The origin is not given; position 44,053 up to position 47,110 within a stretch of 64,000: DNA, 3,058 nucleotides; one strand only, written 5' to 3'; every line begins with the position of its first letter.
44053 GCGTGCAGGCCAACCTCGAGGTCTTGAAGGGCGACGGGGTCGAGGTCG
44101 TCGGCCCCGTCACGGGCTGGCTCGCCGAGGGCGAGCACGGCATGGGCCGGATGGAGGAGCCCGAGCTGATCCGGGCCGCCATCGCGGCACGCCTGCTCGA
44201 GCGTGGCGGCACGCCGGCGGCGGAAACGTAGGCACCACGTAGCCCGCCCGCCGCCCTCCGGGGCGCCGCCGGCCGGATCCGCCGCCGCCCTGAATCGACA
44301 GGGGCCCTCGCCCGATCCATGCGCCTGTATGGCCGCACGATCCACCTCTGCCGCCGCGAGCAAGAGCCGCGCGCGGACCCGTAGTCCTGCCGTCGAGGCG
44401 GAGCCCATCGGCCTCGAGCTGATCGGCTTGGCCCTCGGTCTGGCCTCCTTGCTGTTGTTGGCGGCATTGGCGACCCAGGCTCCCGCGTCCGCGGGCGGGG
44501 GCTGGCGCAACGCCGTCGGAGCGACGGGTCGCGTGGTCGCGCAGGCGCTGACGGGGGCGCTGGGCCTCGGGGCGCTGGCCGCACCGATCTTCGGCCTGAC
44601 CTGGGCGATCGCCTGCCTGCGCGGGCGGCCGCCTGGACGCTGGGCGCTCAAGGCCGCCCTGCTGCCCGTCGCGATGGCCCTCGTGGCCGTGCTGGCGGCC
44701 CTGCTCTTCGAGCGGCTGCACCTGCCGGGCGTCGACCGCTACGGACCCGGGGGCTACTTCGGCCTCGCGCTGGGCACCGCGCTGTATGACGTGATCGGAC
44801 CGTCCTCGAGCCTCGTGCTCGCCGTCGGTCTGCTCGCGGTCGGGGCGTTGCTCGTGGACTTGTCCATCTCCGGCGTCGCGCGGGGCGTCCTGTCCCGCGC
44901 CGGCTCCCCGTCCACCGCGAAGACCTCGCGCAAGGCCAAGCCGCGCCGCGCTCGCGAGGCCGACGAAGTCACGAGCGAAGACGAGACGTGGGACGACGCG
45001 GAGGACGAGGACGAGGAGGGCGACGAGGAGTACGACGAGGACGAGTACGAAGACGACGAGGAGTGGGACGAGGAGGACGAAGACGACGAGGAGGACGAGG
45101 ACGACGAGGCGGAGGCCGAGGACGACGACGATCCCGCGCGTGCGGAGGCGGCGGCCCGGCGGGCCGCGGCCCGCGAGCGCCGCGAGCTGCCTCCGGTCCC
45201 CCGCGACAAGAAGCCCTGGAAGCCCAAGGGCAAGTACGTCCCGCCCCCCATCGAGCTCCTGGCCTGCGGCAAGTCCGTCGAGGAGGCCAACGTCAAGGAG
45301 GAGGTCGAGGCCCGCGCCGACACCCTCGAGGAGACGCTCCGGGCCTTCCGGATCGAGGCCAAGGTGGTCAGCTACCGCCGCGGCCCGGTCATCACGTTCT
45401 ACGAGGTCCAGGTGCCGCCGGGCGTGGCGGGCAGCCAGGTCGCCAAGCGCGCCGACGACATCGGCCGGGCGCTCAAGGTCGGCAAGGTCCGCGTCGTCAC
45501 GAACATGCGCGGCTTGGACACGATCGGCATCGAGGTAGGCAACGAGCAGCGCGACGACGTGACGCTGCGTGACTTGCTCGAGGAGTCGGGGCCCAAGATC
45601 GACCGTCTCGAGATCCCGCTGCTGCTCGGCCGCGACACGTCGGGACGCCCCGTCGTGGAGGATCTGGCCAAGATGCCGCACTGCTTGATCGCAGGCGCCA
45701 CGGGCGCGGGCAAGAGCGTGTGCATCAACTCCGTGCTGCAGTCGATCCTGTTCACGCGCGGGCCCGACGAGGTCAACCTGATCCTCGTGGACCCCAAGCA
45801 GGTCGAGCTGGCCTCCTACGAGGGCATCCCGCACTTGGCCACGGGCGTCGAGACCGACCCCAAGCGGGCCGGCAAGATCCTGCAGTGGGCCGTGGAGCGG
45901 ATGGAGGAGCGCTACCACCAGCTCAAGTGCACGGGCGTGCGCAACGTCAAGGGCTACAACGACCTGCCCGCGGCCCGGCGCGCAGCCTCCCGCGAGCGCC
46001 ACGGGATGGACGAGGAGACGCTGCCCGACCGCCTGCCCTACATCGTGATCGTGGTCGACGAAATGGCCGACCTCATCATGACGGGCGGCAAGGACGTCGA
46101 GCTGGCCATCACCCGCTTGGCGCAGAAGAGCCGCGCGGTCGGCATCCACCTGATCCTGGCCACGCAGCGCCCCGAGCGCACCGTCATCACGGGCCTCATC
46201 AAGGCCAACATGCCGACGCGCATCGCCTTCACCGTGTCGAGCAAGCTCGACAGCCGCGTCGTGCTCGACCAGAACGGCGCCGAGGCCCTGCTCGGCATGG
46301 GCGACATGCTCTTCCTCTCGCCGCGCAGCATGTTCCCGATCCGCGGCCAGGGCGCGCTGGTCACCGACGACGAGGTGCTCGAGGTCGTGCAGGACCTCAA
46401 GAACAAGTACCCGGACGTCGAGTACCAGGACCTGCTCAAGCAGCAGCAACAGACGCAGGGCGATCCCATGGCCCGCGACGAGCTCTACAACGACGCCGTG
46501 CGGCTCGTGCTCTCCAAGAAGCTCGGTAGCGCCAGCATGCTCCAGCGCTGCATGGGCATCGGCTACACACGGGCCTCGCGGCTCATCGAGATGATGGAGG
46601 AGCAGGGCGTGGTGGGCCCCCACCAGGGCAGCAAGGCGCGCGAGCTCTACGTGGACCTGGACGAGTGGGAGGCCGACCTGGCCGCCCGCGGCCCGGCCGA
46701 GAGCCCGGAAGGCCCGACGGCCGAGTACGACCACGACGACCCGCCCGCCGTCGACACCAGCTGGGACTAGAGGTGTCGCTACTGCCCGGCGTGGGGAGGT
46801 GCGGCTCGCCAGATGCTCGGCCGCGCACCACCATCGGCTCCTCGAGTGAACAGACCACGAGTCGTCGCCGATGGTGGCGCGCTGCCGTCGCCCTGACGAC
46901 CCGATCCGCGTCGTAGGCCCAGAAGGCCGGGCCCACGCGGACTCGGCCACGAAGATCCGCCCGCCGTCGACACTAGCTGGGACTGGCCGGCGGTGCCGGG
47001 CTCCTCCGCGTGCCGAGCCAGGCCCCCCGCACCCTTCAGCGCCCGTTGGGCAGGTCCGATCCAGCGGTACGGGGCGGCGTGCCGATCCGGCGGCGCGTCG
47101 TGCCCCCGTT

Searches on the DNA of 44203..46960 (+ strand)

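Call 17: search_rna_families(source=window, start=46760, end=46960, threshold=evalue, max_evalue=10, show_alignments=3)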
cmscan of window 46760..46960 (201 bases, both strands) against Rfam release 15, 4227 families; matches with E-value up to 10: 12.
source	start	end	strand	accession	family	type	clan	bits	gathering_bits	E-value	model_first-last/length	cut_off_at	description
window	46803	46902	-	RF04261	MIR1861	Gene; miRNA;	-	20.8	88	0.037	1-110/110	no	MIR1861 microRNA precursor family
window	46806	46899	-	RF00926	MIR1151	Gene; miRNA;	-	18.8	90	1.3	1-110/110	no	MIR1151 microRNA precursor family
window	46818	46916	+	RF02469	Ms_IGR-7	Gene; sRNA;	-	15.8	45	0.53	1-118/118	no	Actinobacteria sRNA Ms_IGR-7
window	46816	46889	+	RF01038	mir-1307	Gene; miRNA;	-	15.8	69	2.2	1-90/90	no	mir-1307 microRNA precursor family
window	46817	46888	-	RF03646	MIR9776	Gene; miRNA;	-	15.5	100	4.2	1-84/84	no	MIR9776 microRNA precursor family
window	46815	46890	+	RF00803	mir-425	Gene; miRNA;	-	15.1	60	1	1-85/85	no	mir-425 microRNA precursor family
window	46819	46887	-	RF04019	MIR950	Gene; miRNA;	-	15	95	2.9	1-92/92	no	MIR950 microRNA precursor family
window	46818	46891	-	RF04175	mir-1260b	Gene; miRNA;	-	14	81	3.9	1-108/108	no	mir-1260b microRNA precursor family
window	46824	46881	-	RF03934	mir-m107-1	Gene; miRNA;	-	13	83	9.5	1-65/65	no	mir-m107-1 microRNA precursor family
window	46798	46907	+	RF04102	MIR6457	Gene; miRNA;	-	12.5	140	6.4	1-177/177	no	MIR6457 microRNA precursor family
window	46842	46960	-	RF01528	CC3513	Gene; sRNA;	-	12.2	40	4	45-176/176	5'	caulobacter sRNA CC3513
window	46909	46960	-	RF02828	Scr3920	Gene; sRNA;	-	11.2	88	5.7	61-125/125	5'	Streptomyces RNA 3920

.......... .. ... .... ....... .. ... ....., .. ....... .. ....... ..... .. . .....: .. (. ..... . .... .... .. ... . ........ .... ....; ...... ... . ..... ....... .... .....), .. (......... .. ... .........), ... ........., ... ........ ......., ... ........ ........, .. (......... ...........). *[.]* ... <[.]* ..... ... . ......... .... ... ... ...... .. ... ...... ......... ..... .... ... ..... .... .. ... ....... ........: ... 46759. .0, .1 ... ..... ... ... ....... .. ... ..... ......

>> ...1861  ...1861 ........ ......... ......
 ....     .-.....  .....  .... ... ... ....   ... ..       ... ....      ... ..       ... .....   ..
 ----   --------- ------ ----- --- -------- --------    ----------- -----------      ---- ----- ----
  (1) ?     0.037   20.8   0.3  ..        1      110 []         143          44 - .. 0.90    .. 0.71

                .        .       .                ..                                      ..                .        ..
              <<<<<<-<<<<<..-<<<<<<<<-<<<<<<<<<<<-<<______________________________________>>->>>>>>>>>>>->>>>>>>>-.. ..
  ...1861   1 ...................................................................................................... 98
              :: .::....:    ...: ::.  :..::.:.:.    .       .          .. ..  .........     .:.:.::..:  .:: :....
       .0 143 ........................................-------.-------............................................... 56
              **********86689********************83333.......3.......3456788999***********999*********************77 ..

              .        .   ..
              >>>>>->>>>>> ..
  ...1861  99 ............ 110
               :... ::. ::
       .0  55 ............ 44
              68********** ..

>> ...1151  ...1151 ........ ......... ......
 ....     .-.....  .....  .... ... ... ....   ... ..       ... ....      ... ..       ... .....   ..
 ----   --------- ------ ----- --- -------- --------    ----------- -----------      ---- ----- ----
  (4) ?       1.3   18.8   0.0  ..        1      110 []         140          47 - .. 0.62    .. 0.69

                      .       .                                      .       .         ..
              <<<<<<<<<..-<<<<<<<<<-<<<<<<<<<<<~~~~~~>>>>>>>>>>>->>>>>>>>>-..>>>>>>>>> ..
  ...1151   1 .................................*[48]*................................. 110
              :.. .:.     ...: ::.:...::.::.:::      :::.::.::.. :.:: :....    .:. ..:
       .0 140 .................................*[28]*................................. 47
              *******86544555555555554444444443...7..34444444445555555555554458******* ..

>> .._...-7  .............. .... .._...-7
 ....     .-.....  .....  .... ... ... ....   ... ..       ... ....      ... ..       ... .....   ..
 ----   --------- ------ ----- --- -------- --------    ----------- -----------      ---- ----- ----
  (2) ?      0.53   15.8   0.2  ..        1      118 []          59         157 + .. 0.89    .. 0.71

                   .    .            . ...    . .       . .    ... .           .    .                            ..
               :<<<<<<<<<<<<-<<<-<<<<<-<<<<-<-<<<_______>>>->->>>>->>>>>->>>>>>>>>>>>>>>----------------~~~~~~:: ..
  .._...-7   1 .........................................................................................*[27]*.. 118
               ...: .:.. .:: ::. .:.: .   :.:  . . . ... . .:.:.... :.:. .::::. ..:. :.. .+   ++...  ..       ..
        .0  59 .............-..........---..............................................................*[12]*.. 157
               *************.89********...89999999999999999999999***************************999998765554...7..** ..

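Call 67: search_with_rna_model(model_id=R1, sources=[L001, L004, L006, L009, L012, L013, L014, L016, L017, L020, L022, L024, L025, L028, L032, L037, L040, L041, L042, L043, L044, L048, L049, L050, L051, L058, L060, L061, L063, L066, L067, L069, L071, L072, L076, L077, L079, L082, L083, L086, L088, L089, L090, L092, L093, L095, L098, L101, window], max_evalue=0.00001, make_alignment=true)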
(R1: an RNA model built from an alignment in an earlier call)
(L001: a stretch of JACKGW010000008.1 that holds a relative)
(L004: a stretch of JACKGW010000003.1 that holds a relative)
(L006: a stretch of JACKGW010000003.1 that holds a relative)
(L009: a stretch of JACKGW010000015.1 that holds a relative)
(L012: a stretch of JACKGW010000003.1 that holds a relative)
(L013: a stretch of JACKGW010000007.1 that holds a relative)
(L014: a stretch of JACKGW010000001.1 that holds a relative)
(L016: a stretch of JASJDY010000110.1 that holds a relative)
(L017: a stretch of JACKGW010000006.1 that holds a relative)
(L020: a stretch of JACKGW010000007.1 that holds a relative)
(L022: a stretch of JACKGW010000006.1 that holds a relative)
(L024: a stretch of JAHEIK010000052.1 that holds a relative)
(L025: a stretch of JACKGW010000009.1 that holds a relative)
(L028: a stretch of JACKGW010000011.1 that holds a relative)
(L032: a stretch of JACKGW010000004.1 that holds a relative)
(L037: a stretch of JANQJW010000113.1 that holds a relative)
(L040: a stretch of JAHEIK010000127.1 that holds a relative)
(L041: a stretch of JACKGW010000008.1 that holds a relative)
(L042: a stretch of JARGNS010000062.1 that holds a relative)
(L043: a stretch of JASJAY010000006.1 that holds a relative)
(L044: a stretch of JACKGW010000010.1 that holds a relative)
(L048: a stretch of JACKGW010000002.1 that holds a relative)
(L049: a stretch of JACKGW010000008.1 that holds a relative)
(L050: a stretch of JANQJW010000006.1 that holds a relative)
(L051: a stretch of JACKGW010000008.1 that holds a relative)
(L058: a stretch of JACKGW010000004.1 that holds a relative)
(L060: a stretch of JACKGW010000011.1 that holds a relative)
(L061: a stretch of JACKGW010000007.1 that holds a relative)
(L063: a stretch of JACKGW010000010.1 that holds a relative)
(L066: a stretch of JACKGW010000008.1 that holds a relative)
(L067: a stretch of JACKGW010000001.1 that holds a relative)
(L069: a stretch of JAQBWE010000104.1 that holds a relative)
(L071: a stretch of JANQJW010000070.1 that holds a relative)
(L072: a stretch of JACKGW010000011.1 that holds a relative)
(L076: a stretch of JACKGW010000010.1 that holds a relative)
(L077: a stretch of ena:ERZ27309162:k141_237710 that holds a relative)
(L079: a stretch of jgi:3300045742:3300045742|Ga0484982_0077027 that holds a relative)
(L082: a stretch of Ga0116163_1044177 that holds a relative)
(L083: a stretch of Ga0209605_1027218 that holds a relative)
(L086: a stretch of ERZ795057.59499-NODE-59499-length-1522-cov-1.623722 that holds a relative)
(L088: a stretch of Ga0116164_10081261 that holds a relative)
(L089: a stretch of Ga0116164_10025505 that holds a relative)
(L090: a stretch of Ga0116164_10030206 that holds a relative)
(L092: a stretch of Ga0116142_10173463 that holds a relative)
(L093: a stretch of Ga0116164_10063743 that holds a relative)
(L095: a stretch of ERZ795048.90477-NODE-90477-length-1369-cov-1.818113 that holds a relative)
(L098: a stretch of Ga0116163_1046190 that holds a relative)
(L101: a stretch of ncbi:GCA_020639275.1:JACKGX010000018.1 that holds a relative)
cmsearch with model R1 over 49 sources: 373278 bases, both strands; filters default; matches with E-value up to 0.00001: 68.
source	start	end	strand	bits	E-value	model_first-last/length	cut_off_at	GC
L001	585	715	-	145.2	1.7e-32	1-131/131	no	0.69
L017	1778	1908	+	144.2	3e-32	1-131/131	no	0.69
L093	491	621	+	143.3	5e-32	1-131/131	no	0.69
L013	1513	1643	+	143.1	5.6e-32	1-131/131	no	0.69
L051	2709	2839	+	142.7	6.7e-32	1-131/131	no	0.7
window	46788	46918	+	142.1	9.4e-32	1-131/131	no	0.72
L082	352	482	-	141.9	1.1e-31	1-131/131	no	0.69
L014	1460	1590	+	141.8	1.2e-31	1-131/131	no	0.69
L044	2190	2320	-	141.5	1.3e-31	1-131/131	no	0.73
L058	902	1032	+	141.3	1.5e-31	1-131/131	no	0.71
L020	6859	6989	+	141.1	1.7e-31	1-131/131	no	0.7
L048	465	595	+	140.1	2.9e-31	1-131/131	no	0.69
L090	1280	1410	+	138.9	5.6e-31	1-131/131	no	0.7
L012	7762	7892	-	138.9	5.7e-31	1-131/131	no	0.67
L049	1179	1309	-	138.9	5.9e-31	1-131/131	no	0.69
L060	7623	7753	+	138.5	7.1e-31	1-131/131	no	0.7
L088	385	515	-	138.5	7.4e-31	1-131/131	no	0.68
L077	5478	5608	+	138.4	7.7e-31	1-131/131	no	0.72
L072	3666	3796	+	137.8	1.1e-30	1-131/131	no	0.71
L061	6066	6196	+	137.5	1.2e-30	1-131/131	no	0.71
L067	6782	6912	-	137.1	1.6e-30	1-131/131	no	0.7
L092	148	278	+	137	1.7e-30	1-131/131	no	0.71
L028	1557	1687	+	136.7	2e-30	1-131/131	no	0.71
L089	1835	1965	-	136.7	2e-30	1-131/131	no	0.73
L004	6947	7077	+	135.2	4.5e-30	1-131/131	no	0.69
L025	5748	5878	-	134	9.1e-30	1-131/131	no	0.72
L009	7857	7987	-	133.8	1e-29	1-131/131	no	0.72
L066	6258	6388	-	133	1.6e-29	1-131/131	no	0.7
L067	2094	2224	-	132.5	2.1e-29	1-131/131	no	0.69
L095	945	1075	-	127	4.6e-28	1-131/131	no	0.7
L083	2648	2778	-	126.9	4.8e-28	1-131/131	no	0.73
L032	4963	5093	-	126.2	7.3e-28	1-131/131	no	0.74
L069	2318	2448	+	125.6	9.9e-28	1-131/131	no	0.71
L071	2298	2427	+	121.4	1.1e-26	1-131/131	no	0.68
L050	1384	1513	+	120.9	1.4e-26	1-131/131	no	0.68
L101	3570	3701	+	119.6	2.9e-26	1-131/131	no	0.73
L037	5709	5838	-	119.6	2.9e-26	1-131/131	no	0.72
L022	5977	6108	+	116.9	1.3e-25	1-131/131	no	0.73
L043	2786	2915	-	113.7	7.8e-25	1-131/131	no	0.71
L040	481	610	+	110.5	4.8e-24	1-131/131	no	0.7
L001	7603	7710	+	104.2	1.7e-22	15-122/131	no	0.7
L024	2275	2404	+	103.5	2.4e-22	1-131/131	no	0.72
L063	7711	7875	-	100.8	1.1e-21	1-131/131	no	0.7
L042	5818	5950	+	95.3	2.4e-20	1-131/131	no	0.69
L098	1730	1820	+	94.8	3.2e-20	1-91/131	3'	0.71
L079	2477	2606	+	91.6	1.9e-19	1-131/131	no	0.74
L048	729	860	-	90.7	3.1e-19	1-131/131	no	0.77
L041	3098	3262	+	88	1.5e-18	1-131/131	no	0.74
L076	1647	1779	+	86.1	4.2e-18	1-131/131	no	0.68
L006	4009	4141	-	82.8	2.6e-17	1-131/131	no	0.7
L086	1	93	+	82.3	3.6e-17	39-131/131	5'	0.7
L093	887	1052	-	76.6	8.7e-16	1-131/131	no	0.74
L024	2407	2535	+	70.6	2.5e-14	1-131/131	no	0.72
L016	7791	7920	-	70.3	3.1e-14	1-131/131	no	0.72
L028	5768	5894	+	61.8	3.5e-12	1-131/131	no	0.69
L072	1608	1734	+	61.8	3.5e-12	1-131/131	no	0.69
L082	181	312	+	47.1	1.3e-08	1-131/131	no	0.73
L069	2317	2447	-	42.8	1.5e-07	1-131/131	no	0.72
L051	2708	2838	-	40.5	5.3e-07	1-131/131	no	0.69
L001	586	716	+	39.3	1.1e-06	1-131/131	no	0.68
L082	353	481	+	38.6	1.5e-06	1-131/131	no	0.69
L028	1556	1686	-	38.4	1.7e-06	1-131/131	no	0.7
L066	6259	6389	+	37.5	3e-06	1-131/131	no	0.7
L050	1383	1512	-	37.2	3.5e-06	1-131/131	no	0.68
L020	6858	6988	-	36.7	4.7e-06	1-131/131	no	0.7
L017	1777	1907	-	36.3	5.6e-06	1-131/131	no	0.69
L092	147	277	-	36.2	5.9e-06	1-131/131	no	0.7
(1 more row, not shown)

Alignment A4: 68 matches aligned to the model, 185 columns, each read 5' to 3' on its own strand. Consensus structure (alignment columns), stored with it:
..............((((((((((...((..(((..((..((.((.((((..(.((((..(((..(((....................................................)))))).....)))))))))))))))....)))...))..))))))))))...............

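Call 85: search_dna_similar(query=window:46771-46916:+, collection=plasmids, mode=distant, max_rows=5)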
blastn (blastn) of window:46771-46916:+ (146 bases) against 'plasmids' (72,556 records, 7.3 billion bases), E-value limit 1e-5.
No match.
